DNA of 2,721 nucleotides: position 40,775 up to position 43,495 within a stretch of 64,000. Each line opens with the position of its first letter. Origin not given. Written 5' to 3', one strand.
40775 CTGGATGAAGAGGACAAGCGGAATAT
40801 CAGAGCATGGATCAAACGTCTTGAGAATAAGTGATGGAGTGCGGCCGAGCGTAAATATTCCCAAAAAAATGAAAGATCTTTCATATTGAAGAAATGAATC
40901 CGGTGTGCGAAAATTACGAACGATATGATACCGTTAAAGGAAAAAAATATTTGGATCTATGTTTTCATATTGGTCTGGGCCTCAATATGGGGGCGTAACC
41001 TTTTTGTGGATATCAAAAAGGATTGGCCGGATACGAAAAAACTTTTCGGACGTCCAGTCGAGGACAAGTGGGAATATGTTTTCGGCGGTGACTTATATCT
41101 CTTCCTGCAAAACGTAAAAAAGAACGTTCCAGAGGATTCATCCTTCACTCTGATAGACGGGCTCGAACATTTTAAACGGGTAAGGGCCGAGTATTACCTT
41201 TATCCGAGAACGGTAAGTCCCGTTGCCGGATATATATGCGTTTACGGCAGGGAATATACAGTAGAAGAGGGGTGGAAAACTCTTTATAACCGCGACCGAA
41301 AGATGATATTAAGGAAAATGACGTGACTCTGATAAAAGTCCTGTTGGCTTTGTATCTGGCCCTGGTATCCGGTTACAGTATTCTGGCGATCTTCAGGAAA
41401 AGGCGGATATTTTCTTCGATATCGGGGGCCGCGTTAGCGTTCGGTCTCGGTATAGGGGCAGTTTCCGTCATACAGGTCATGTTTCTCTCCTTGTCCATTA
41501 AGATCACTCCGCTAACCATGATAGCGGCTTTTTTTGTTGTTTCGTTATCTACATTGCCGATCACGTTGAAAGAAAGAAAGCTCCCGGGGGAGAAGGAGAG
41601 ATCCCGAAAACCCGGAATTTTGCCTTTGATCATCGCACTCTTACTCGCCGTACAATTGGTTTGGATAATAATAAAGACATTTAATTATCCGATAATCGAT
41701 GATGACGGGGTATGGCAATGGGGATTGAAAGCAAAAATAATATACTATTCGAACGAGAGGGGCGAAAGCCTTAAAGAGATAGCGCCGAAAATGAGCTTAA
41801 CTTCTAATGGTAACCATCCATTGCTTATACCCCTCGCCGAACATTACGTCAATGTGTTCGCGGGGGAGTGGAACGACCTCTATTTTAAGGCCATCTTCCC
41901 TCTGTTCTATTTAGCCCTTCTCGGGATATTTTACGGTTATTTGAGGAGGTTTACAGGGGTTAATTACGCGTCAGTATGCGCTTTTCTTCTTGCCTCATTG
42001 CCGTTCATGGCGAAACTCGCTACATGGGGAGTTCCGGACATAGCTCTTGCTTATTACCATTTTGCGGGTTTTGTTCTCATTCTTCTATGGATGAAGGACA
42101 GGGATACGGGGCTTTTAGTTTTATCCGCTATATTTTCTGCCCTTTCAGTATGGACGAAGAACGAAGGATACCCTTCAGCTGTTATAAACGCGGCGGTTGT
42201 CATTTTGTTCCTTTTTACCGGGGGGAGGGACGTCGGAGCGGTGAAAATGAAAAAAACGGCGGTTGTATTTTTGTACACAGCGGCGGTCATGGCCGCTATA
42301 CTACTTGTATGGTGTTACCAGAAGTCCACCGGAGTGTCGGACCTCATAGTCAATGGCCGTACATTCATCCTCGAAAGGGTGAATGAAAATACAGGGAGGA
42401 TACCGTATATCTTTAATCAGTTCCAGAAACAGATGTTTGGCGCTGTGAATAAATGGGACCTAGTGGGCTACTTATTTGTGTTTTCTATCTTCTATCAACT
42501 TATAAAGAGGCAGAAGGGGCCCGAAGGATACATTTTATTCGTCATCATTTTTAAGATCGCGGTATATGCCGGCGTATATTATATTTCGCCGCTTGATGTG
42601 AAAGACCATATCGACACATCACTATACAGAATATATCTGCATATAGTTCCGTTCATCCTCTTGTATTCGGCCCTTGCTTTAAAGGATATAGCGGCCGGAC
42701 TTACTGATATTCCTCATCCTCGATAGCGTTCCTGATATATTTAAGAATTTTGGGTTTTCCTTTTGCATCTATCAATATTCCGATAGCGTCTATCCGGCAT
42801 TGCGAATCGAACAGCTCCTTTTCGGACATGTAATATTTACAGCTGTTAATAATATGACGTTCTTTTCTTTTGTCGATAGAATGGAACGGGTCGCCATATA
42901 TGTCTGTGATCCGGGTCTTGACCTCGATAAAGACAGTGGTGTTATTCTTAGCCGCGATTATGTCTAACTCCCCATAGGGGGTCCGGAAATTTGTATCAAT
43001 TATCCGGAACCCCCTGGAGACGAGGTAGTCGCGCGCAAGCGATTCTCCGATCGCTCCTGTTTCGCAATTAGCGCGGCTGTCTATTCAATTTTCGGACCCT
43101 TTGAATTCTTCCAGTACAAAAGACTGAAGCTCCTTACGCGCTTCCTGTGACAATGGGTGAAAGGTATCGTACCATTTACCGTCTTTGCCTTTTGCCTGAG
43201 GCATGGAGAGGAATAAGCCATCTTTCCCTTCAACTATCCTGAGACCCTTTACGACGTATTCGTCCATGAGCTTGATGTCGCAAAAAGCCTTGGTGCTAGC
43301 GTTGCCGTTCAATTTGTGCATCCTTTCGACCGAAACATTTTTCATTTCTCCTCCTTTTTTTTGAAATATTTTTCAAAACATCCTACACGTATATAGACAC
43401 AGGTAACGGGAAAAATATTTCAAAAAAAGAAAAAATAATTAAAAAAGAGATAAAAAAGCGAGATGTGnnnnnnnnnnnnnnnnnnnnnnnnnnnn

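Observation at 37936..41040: Segmental duplication of a promoter/5'-gene segment placed upstream of the TPR lipoprotein gene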

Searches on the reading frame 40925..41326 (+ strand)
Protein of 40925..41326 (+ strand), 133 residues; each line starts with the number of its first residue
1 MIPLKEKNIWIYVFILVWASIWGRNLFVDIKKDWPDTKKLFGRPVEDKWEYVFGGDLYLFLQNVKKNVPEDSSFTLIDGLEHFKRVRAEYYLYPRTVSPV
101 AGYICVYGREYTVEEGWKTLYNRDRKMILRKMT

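Call 10: search_protein_families(library=pfam, proteins=[window:40925-41326:+], max_evalue=0.01)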
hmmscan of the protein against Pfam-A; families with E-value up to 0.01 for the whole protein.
window:40925-41326:+ (133 aa): 0 families

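Call 16: find_encoding_contigs(protein=window:40925-41326:+, flank=10000, max_places=10)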
Protein window:40925-41326:+ (133 aa): no gene with exactly this product is on record in the collection.

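Call 22: find_homologous_proteins(query=window:40925-41326:+)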
Query window:40925-41326:+ (133 aa): 1 proteins with E <= 0.001 among 3 candidates.
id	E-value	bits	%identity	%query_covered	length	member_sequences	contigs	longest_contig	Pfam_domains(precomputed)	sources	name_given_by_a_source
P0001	6.5e-67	242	99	80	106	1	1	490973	-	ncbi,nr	ncbi:MAG: hypothetical protein HQL30_00905 [Candidatus Omnitrophica bacterium]|nr:hypothetical prote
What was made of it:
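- The NCBI 106-aa call is therefore truncated (call 22). Only 64 kb of a contig of at least 491 kb could be examined (call 22).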

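Call 23: find_encoding_contigs(protein=P0001, flank=10000, max_places=5)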
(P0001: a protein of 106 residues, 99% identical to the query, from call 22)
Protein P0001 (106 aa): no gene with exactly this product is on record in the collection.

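Call 46: search_protein_representatives(protein=window:40925-41326:+)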
Query: 133 residues. Proteins with E-value up to 0.001 (for the whole library): 86; up to 1e-10: 14; up to 1e-30: 1. The best 86 are listed.
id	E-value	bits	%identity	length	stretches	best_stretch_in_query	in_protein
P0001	2.1e-67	241.7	99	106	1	28-133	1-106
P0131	6.2e-22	94.2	41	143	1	7-125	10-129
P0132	1.6e-20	89.7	35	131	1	11-123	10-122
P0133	8.4e-19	84.1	39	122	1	9-112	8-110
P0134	8.9e-18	80.8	38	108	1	26-129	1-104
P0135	1.6e-17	79.9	38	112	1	10-108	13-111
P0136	1.5e-16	76.8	38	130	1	11-128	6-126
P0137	7.4e-16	74.5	31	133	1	5-124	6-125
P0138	1.2e-14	70.6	31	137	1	11-123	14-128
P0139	3.3e-14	69.2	27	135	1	12-127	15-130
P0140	4.9e-13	65.4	41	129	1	5-99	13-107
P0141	1.9e-12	63.5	39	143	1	4-132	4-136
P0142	6.2e-12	61.8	31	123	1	9-113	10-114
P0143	9.8e-12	61.2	32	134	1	9-128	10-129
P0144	5.0e-10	55.6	34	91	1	46-124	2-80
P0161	4.4e-06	42.8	30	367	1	10-131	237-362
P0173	1.9e-05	40.8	31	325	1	12-112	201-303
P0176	2.4e-05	40.4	31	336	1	14-131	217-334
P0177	3.2e-05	40.1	29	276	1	17-123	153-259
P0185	5.9e-05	39.2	30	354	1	11-112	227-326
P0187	8.8e-05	38.6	33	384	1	18-124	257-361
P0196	2.3e-04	37.3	31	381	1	13-109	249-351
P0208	6.3e-04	35.8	28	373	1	4-112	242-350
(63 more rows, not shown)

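Call 53: search_protein_families(library=pfam, proteins=[P0161, P0173, P0176, P0185, P0187, P0196, P0208, P0177, P0131, P0132], max_evalue=0.01)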
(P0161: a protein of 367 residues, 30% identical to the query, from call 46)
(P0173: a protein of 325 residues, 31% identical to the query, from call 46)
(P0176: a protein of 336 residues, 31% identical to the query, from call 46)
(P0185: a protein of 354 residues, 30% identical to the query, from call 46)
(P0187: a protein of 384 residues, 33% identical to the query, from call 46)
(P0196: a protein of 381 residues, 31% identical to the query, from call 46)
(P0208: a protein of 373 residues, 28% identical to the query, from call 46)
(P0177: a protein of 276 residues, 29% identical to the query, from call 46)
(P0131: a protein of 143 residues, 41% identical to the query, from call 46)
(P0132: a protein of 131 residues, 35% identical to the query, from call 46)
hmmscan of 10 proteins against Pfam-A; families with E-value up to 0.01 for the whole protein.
P0161 (367 aa): 3 families
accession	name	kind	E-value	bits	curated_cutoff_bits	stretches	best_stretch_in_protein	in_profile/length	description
PF00535.33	Glycos_transf_2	-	3.6e-35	121.8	23.3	1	4-170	1-167/168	Glycosyl transferase family 2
PF10111.15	Glyco_tranf_2_2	-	8.4e-07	29.2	27.3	1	4-103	1-99/276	Glycosyltransferase like family 2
PF13641.12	Glyco_tranf_2_3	-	9e-07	29.6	27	1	3-118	3-119/230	Glycosyltransferase like family 2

P0173 (325 aa): 0 families

P0176 (336 aa): 0 families

P0185 (354 aa): 0 families

P0187 (384 aa): 0 families

P0196 (381 aa): 0 families

P0208 (373 aa): 0 families

P0177 (276 aa): 0 families

P0131 (143 aa): 0 families

P0132 (131 aa): 0 families

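Call 62: find_encoding_contigs(protein=P0131, flank=6000, max_places=3)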
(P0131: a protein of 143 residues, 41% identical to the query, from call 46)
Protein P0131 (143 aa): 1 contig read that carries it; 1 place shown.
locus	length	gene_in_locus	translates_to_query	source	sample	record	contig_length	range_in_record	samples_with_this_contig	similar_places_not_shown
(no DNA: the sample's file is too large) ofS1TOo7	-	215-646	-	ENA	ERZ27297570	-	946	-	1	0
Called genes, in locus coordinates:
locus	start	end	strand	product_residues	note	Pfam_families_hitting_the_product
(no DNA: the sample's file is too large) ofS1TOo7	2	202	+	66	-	?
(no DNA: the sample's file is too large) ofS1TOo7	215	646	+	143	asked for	-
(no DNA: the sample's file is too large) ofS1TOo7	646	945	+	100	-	?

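Call 65: search_protein_families(library=ncbifam, proteins=[window:40925-41326:+], max_evalue=0.001)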
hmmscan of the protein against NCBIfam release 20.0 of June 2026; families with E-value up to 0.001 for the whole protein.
window:40925-41326:+ (133 aa): 0 families

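Call 72: predict_structure(alignment_id=A4)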
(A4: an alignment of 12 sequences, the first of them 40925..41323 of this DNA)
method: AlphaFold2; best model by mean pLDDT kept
length: 133 residues; sequences in the alignment: 12
mean_pLDDT: 89.7   pTM: 0.70
mean pLDDT of the five models: 89.7, 89.2, 89.0, 88.8, 87.6
residues with pLDDT >= 90: 90; 70-90: 38; 50-70: 4; < 50: 1
segments of 3 or more residues with pLDDT < 50: none
pLDDT, mean of each block of 10 residues (from residue 1): 69 94 90 85 91 94 95 93 93 92 93 87 90 90
secondary structure, 60 per line:
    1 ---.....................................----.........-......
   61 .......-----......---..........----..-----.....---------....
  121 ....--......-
elements in order: H4-40 H45-53 H55-67 E73-78 H82-91 E103-107 E117-124 E127-132

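Call 74: fold_search(model_id=the predicted structure, library=pdb)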
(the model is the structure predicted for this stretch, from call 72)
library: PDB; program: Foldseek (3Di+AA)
matches with E <= 10: 238; with E <= 0.001: 0
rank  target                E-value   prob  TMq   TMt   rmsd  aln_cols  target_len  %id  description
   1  6fsp_F                1.7e-01  0.16  0.22  0.18   9.4        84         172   10  Crystal structure of APRT from Thermus thermophilus (released 2019-03-20)
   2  3wks_B                3.2e-01  0.08  0.19  0.09   9.0       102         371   17  Crystal structure of the SepCysS-SepCysE N-terminal domain complex from (released 2014-07-30)
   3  6fsp_A                4.4e-01  0.09  0.21  0.17   9.2        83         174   11  Crystal structure of APRT from Thermus thermophilus (released 2019-03-20)
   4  3wks_A                4.7e-01  0.08  0.19  0.09   8.8        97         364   16  Crystal structure of the SepCysS-SepCysE N-terminal domain complex from (released 2014-07-30)
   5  3wkr_B                6.2e-01  0.07  0.19  0.09   8.9        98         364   15  Crystal structure of the SepCysS-SepCysE complex from Methanocaldococcus jannaschii (released 2014-07-16)
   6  1vch_C                6.6e-01  0.11  0.22  0.19   8.7        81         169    6  Crystal Structure of a Phosphoribosyltransferase-related protein from Thermus thermophilus (released 2005-03-22)
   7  7f06_B                6.6e-01  0.10  0.22  0.18   8.6        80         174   12  Crystal Structure of 1144 (released 2022-09-28)
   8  5y4a_A                8.1e-01  0.10  0.23  0.18   8.8        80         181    6  Cadmium directed assembly of adenine phosphoribosyltransferase from Yersinia pseudotuberculosis. (released 2018-08-08)
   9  1vch_D                8.7e-01  0.08  0.22  0.18   8.8        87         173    8  Crystal Structure of a Phosphoribosyltransferase-related protein from Thermus thermophilus (released 2005-03-22)
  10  6zxv_B                9.3e-01  0.14  0.26  0.13   5.5        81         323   15  Structure of Archaeoglobus fulgidus Trm11 m2G10 tRNA methyltransferase enzyme bound to sinefungin (released 2020-09-23)
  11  6zxv_A                9.9e-01  0.10  0.23  0.12   5.8        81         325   14  Structure of Archaeoglobus fulgidus Trm11 m2G10 tRNA methyltransferase enzyme bound to sinefungin (released 2020-09-23)
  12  7f06_A                9.9e-01  0.07  0.22  0.17   8.8        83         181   11  Crystal Structure of 1144 (released 2022-09-28)
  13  6fsp_C                1.1e+00  0.06  0.21  0.17   8.6        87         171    8  Crystal structure of APRT from Thermus thermophilus (released 2019-03-20)
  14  6m4n_B                1.1e+00  0.06  0.19  0.07   8.9        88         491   15  Cryo-EM structure of the dimeric SPT-ORMDL3 complex (released 2021-02-10)
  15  2fpo_C                1.2e+00  0.10  0.20  0.16   9.0        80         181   11  Putative methyltransferase yhhF from Escherichia coli. (released 2006-02-28)
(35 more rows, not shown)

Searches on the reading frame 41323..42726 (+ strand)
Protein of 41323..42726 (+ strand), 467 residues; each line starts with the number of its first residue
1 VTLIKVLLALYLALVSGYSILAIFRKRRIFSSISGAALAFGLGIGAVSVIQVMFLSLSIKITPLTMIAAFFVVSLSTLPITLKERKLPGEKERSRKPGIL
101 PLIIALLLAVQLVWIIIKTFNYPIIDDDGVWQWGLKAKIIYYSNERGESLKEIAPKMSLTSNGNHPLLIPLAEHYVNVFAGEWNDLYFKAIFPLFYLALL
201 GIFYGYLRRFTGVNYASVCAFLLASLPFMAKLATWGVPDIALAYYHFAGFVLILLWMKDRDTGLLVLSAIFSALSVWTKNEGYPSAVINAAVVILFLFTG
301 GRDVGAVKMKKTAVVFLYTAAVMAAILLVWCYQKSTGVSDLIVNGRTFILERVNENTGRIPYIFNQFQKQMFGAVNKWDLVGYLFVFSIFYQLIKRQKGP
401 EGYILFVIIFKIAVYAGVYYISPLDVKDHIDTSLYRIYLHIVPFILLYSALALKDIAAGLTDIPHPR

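Call 10: search_protein_families(library=pfam, proteins=[window:41323-42726:+], max_evalue=0.01)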
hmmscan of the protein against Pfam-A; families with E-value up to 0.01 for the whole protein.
window:41323-42726:+ (467 aa): 0 families

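Call 25: find_homologous_proteins(query=window:41323-42726:+)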
Query window:41323-42726:+ (467 aa): 9 proteins with E <= 0.001 among 8000 candidates.
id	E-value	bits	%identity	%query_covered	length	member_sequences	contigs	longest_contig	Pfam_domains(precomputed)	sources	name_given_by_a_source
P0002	0.0e+0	1020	100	100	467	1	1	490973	-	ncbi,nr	ncbi:MAG: hypothetical protein HQL30_00910 [Candidatus Omnitrophica bacterium]|nr:hypothetical prote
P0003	2.5e-43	167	32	94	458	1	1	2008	-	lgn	-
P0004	2.1e-41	161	29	95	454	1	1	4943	PF13231.13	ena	-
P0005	1.6e-36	145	28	97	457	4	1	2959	-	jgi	-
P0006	1.3e-24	106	32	52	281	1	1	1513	PF13231.13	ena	-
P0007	2.5e-13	68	28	75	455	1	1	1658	-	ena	-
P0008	1.2e-10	60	28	65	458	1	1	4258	PF13231.13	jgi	jgi:4-amino-4-deoxy-L-arabinose transferase-like glycosyltransferase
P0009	6.3e-10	57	23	68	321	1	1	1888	PF02366.25,PF13231.13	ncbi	-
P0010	2.3e-9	55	23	79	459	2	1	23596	-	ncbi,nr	ncbi:MAG TPA: hypothetical protein VMJ64_05360 [Anaerolineales bacterium]|nr:hypothetical protein [A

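Call 26: find_encoding_contigs(protein=P0002, flank=10000, max_places=5)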
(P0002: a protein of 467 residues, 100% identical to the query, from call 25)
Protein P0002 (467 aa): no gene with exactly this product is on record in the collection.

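Call 27: find_encoding_contigs(protein=P0004, flank=5000, max_places=3)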
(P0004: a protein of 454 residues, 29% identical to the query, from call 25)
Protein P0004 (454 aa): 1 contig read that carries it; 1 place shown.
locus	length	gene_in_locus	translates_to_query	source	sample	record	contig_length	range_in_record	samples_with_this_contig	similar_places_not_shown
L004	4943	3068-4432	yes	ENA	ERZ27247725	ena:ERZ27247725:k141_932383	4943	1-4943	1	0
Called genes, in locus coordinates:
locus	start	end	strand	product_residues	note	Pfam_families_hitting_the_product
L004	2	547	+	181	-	?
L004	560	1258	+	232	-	PF00535:Glycos_transf_2, PF10111:Glyco_tranf_2_2 (weak), PF13641:Glyco_tranf_2_3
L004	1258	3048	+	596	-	PF02310:B12-binding, PF04055:Radical_SAM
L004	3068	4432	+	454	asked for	PF13231:PMT_2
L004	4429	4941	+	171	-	?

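Call 65: search_protein_families(library=ncbifam, proteins=[window:41323-42726:+], max_evalue=0.001)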
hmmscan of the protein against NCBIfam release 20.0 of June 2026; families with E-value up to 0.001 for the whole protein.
window:41323-42726:+ (467 aa): 0 families

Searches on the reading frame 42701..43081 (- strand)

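Call 50: search_protein_families(library=pfam, proteins=[window:42701-43081:-], max_evalue=0.01)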
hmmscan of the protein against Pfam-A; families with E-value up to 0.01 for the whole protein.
window:42701-43081:- (126 aa): 3 families
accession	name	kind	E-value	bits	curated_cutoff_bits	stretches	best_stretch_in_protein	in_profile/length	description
PF02021.23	UPF0102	-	4.8e-24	85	23.6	1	12-102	1-80/80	Uncharacterised protein family UPF0102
PF08378.17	NERD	-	2.9e-06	28.2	22.1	1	9-72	2-72/111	Nuclease-related domain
PF01939.22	NucS_C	-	0.00023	21.6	24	1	19-62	14-58/124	Endonuclease NucS C-terminal domain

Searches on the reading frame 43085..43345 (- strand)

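Call 50: search_protein_families(library=pfam, proteins=[window:43085-43345:-], max_evalue=0.01)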
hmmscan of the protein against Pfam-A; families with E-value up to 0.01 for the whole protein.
window:43085-43345:- (86 aa): 1 family
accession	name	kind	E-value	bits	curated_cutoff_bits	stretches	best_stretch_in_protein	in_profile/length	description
PF04026.17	SpoVG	-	3.6e-22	78.7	29.6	1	8-82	7-81/82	SpoVG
